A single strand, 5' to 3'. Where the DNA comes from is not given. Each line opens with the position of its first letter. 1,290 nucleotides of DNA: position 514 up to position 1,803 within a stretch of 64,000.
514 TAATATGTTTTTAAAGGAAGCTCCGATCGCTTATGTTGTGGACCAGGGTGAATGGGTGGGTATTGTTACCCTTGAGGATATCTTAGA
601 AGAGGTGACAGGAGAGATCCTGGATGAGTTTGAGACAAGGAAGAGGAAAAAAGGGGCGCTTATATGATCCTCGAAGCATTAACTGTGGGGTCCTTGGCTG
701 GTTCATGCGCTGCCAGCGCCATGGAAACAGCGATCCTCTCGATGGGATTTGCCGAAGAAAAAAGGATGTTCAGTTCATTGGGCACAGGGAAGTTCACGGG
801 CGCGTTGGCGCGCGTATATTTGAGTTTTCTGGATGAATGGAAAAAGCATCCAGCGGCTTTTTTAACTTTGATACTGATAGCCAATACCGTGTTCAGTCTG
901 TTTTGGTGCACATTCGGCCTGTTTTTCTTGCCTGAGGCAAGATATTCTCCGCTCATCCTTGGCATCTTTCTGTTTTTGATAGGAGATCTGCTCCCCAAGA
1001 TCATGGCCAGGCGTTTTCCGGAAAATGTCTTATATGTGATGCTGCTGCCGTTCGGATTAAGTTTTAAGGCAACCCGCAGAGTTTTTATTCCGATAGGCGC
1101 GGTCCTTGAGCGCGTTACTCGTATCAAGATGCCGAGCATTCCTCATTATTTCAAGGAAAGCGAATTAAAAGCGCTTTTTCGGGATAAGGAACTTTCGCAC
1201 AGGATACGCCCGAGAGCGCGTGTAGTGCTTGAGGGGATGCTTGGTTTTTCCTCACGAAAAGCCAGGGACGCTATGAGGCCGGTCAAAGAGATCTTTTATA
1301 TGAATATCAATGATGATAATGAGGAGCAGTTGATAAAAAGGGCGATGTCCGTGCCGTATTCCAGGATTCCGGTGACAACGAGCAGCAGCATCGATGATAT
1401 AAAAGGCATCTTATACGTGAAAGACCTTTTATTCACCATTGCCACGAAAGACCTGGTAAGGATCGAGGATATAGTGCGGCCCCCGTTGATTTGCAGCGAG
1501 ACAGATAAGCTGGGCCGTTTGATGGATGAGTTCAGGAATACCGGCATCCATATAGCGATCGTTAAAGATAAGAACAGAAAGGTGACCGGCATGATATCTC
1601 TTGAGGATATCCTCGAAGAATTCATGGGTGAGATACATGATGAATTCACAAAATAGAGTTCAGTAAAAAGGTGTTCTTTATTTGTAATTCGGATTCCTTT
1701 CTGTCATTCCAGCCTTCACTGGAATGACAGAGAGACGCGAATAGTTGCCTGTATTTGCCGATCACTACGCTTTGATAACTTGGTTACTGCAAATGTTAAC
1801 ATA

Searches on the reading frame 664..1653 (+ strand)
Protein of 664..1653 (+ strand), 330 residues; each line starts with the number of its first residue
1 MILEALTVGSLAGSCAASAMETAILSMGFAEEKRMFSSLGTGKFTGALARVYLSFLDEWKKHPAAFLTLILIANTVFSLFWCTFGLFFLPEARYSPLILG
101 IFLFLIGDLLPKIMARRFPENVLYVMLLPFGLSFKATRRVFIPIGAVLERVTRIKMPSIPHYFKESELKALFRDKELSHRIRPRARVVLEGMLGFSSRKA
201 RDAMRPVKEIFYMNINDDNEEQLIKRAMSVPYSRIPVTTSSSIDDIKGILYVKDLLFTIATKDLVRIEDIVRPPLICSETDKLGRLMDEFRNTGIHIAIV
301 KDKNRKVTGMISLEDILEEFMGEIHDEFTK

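Call 50: find_encoding_contigs(protein=window:664-1653:+, flank=10000, max_places=2)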
Protein window:664-1653:+ (330 aa): no gene with exactly this product is on record in the collection.
